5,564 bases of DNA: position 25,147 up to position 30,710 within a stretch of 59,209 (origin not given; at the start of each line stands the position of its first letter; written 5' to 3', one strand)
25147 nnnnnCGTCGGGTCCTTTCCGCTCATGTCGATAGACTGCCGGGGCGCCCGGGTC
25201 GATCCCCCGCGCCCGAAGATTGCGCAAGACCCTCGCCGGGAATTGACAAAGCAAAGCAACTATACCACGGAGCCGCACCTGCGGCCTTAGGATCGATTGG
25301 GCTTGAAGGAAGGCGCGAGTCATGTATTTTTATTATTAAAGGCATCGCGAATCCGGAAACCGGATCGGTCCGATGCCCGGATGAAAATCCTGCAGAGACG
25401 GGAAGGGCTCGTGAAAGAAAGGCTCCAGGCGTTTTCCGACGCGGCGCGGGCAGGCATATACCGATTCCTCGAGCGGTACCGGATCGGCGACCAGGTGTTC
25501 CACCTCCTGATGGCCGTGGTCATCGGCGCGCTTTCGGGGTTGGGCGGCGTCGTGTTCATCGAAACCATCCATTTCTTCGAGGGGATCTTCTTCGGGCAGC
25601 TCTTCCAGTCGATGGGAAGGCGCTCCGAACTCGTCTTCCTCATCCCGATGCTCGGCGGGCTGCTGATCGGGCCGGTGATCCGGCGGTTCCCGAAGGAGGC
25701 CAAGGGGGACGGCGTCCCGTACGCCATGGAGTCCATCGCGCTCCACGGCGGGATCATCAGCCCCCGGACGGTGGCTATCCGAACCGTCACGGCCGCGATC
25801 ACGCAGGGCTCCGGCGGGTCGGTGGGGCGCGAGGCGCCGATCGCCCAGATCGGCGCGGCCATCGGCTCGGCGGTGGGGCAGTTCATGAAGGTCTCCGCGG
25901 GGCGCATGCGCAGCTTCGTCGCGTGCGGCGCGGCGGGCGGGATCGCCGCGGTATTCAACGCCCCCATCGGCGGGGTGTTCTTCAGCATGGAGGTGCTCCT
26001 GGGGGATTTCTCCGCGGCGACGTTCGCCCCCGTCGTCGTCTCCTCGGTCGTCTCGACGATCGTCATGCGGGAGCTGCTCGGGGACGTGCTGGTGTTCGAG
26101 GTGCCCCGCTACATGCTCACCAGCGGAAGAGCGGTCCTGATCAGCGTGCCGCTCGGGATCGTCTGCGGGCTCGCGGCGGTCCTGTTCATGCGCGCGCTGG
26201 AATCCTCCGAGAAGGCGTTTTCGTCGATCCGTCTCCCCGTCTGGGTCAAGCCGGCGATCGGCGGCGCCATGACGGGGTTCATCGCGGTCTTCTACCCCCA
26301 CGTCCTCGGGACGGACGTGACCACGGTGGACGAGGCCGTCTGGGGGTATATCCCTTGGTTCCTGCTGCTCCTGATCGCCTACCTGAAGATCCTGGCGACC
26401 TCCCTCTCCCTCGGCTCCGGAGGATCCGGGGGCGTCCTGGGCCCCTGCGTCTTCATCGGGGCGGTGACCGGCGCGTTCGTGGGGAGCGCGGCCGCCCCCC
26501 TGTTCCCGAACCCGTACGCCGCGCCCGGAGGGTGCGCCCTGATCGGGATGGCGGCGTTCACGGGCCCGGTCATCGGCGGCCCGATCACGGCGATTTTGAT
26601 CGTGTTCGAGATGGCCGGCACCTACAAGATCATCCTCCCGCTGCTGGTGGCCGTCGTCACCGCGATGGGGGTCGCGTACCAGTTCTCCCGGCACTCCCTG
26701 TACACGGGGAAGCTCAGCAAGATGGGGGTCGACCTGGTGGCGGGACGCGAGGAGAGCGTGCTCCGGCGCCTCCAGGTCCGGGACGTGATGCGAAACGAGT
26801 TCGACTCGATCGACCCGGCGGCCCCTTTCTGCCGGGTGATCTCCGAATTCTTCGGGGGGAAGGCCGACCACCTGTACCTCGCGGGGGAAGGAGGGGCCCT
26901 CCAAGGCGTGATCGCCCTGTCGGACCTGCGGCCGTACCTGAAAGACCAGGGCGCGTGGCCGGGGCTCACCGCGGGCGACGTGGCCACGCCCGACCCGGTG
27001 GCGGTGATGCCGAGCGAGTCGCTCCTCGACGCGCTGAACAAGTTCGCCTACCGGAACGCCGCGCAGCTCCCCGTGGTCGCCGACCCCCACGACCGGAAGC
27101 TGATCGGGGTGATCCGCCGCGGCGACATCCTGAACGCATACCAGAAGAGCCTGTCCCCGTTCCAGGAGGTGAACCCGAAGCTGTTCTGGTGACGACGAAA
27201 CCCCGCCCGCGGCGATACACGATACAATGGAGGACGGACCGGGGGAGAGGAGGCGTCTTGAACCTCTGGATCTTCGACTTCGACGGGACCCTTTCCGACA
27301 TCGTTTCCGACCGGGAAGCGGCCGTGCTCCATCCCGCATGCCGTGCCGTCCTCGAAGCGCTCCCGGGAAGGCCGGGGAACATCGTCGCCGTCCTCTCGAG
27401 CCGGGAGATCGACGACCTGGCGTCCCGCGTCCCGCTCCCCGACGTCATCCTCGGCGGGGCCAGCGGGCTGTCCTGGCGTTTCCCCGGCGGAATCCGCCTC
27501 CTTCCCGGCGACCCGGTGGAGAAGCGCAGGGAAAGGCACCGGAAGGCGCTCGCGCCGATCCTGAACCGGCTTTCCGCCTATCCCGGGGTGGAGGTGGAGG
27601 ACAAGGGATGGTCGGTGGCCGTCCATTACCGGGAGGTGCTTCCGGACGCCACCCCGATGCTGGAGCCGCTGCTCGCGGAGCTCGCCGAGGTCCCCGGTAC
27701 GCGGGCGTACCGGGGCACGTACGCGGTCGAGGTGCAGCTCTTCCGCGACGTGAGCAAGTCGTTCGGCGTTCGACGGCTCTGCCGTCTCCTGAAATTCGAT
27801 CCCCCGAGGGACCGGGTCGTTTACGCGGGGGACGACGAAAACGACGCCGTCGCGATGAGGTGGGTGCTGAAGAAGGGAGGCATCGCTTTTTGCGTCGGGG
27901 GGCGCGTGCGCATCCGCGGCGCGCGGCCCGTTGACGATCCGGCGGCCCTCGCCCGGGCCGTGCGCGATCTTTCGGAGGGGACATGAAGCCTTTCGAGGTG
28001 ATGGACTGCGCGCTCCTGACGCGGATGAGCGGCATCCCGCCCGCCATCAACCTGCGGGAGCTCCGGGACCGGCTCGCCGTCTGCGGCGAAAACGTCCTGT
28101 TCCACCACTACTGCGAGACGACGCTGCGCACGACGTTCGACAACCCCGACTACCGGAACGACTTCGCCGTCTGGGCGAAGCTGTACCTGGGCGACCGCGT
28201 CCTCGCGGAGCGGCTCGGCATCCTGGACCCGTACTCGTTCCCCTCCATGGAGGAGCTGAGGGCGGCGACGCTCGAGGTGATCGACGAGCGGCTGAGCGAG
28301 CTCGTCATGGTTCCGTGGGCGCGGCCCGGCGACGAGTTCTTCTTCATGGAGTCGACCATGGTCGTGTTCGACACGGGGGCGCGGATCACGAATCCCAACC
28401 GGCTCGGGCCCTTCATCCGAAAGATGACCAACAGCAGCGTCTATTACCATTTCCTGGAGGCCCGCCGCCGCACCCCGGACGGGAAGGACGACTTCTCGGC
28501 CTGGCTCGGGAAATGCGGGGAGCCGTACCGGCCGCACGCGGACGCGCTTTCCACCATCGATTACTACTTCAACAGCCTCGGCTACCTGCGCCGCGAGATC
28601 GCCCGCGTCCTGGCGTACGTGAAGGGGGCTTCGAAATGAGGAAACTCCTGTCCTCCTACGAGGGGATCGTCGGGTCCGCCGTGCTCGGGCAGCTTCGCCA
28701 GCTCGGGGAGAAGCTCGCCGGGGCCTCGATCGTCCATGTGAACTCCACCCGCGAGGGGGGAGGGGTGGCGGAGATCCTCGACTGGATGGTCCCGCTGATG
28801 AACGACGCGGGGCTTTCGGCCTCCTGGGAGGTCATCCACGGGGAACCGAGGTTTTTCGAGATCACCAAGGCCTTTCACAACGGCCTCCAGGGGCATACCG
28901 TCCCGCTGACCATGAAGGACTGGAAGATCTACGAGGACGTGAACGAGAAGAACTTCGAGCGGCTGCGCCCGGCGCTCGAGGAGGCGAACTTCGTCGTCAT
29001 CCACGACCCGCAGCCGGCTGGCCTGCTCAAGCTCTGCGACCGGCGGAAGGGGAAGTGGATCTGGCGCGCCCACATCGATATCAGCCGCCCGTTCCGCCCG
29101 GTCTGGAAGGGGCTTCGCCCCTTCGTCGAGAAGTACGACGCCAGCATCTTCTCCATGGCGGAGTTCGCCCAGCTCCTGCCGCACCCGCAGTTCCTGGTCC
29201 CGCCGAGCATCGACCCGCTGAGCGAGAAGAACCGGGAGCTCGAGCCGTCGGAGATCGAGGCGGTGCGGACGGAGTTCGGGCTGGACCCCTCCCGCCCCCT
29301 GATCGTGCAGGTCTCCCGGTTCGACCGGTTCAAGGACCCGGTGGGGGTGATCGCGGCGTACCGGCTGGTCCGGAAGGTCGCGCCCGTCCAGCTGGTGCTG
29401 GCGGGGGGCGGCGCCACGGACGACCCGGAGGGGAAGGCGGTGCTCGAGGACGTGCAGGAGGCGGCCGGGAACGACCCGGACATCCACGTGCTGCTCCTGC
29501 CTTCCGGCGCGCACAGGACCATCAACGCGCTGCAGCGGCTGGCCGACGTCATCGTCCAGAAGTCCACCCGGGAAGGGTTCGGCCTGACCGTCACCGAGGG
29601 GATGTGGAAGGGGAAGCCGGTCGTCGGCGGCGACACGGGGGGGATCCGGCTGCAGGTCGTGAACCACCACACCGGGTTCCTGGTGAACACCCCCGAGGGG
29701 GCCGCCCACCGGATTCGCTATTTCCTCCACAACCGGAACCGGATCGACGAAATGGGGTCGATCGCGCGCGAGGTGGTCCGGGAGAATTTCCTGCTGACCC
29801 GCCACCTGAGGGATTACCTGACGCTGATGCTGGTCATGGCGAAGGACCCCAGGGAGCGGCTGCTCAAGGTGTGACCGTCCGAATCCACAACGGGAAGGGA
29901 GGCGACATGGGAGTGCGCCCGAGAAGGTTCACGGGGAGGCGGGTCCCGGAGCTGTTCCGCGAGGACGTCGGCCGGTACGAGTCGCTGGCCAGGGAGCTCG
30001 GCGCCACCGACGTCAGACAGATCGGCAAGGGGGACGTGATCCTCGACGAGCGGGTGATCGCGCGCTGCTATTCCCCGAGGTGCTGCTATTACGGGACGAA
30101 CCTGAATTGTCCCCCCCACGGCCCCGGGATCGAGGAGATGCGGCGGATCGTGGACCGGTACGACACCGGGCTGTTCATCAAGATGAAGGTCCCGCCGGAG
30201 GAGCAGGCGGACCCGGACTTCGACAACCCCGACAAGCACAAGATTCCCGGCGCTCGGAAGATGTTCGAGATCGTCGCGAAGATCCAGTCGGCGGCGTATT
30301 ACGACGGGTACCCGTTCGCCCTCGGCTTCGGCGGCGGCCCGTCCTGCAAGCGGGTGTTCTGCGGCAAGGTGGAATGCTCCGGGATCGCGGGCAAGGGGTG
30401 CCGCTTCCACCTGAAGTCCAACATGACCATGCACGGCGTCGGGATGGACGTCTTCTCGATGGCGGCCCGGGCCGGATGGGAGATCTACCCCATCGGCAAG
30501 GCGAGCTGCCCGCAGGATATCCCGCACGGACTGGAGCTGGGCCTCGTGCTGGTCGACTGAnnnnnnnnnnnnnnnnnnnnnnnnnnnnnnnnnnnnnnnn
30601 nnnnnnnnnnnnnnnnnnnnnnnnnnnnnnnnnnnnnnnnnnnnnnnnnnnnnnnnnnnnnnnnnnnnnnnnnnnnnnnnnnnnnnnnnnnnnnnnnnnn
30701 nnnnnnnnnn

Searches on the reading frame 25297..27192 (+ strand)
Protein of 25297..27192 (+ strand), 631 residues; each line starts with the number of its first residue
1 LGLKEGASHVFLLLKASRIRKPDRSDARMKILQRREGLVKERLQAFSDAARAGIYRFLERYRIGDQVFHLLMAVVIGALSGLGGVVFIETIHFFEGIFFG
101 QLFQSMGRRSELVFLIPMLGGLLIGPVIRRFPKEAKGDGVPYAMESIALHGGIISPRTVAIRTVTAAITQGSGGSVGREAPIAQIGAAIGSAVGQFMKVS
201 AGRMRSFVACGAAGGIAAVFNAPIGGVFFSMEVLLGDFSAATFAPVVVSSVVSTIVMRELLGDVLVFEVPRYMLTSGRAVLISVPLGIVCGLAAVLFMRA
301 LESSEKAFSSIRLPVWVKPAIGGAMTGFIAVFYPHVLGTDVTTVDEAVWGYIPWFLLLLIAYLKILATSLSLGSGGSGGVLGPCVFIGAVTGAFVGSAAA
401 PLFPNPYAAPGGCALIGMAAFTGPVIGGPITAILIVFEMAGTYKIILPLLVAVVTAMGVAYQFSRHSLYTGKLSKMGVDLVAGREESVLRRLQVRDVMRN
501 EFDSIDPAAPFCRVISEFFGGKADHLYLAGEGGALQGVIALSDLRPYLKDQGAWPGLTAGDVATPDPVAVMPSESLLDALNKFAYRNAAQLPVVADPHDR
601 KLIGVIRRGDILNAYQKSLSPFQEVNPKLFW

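Call 4: search_protein_families(library=pfam, proteins=[window:25297-27192:+])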
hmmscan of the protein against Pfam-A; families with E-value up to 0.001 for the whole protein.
window:25297-27192:+ (631 aa): 2 families
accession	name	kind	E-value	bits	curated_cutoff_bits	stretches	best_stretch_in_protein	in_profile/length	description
PF00654.25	Voltage_CLC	-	5.7e-91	305.7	24.8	1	120-460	1-345/346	Voltage gated chloride channel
PF00571.33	CBS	-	1.2e-13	51.5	24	1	559-615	1-55/57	CBS domain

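Call 20: search_protein_families(library=ncbifam, proteins=[window:25297-27192:+], max_evalue=0.00001)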
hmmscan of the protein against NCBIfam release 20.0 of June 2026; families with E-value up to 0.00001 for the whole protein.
window:25297-27192:+ (631 aa): 4 families
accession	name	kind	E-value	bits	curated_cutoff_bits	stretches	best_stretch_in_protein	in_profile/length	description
NF002505.0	PRK01862.1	equivalog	1.1e-112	377.7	482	1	58-617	13-572/577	ClcB-like voltage-gated chloride channel protein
NF003640.0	PRK05277.1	equivalog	7.1e-61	206.3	350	1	66-473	30-447/471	H(+)/Cl(-) exchange transporter ClcA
NF002437.0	PRK01610.1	equivalog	3.4e-43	148.3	425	1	67-472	13-424/429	voltage-gated ClC-type chloride channel ClcB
NF041552.1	TF_PrdR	equivalog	1.7e-08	33.3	795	1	491-620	5-130/577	sigma-54 dependent transcriptional regulator PrdR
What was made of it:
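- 25381..27192 (+): ClC chloride channel with a CBS pair (603 aa), divergent from mrpA. Pfam (call 4); NF002505 ClcB-like, below cutoff (call 20).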

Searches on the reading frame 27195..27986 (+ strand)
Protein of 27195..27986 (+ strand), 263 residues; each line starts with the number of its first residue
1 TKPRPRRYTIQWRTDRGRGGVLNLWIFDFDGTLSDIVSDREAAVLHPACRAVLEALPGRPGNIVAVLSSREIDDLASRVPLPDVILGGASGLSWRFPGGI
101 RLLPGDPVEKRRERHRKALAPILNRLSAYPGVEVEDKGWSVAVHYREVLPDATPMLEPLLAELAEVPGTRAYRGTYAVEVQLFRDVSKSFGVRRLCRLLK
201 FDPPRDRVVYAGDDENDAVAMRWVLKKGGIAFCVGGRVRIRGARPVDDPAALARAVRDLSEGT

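Call 23: search_protein_families(library=pfam, proteins=[window:27195-27986:+])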
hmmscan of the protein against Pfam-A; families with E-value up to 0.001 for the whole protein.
window:27195-27986:+ (263 aa): 1 family
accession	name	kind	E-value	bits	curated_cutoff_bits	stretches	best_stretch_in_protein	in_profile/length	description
PF02358.22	Trehalose_PPase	-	3.2e-25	89.1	27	1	26-227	1-206/235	Trehalose-phosphatase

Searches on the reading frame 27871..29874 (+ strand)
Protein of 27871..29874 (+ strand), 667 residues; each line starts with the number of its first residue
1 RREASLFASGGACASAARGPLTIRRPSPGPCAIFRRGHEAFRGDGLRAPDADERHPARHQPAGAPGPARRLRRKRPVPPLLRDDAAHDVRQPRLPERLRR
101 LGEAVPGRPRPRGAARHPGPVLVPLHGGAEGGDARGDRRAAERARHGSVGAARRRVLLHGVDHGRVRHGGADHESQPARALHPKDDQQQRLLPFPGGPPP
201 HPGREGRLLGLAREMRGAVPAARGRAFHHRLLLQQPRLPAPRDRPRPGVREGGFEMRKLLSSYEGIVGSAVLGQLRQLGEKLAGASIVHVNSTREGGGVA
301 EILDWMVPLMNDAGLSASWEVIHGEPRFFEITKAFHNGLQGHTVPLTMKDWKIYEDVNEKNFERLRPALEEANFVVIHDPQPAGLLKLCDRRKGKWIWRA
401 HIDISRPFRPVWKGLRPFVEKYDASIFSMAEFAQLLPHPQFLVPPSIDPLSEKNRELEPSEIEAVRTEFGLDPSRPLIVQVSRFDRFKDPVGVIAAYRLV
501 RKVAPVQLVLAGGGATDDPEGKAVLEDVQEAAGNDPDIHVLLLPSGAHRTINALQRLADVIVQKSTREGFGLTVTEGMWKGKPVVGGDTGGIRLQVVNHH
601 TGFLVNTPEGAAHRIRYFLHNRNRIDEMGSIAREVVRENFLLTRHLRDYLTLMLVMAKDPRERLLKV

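Call 23: search_protein_families(library=pfam, proteins=[window:27871-29874:+])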
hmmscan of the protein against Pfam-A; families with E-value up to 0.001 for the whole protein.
window:27871-29874:+ (667 aa): 4 families
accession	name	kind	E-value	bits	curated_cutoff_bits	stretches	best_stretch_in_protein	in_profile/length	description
PF21269.3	TreT_GT1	-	2.1e-56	190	27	1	289-434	1-144/144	Trehalose synthase, N-terminal domain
PF00534.26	Glycos_transf_1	-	1.5e-24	86.9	26.4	1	463-634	3-171/172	Glycosyl transferases group 1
PF13692.12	Glyco_trans_1_4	-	1.2e-13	51.9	27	1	476-621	2-142/142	Glycosyl transferases group 1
PF20706.3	GT4-conflict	-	6.3e-06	25.9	26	1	488-592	212-316/385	Family 4 Glycosyltransferase in conflict systems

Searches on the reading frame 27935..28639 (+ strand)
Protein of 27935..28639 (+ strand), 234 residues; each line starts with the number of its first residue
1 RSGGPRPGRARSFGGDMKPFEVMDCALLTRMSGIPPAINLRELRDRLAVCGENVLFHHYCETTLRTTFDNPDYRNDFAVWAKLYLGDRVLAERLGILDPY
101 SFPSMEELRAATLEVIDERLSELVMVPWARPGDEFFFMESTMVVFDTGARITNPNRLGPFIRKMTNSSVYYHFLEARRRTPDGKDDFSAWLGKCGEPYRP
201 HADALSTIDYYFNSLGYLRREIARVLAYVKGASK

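Call 23: search_protein_families(library=pfam, proteins=[window:27935-28639:+])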
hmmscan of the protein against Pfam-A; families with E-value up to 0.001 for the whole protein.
window:27935-28639:+ (234 aa): 1 family
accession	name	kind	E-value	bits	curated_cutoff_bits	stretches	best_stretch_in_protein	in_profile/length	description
PF19027.5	DUF5752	-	2.4e-63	213.7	23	1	18-226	2-207/208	Family of unknown function (DUF5752)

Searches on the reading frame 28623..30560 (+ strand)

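Call 23: search_protein_families(library=pfam, proteins=[window:28623-30560:+])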
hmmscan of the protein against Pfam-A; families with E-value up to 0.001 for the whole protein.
window:28623-30560:+ (645 aa): 1 family
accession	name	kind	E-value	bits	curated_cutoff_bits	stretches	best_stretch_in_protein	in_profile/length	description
PF10050.14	DUF2284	-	2.4e-26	92.9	25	1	467-624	3-148/161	Predicted metal-binding protein (DUF2284)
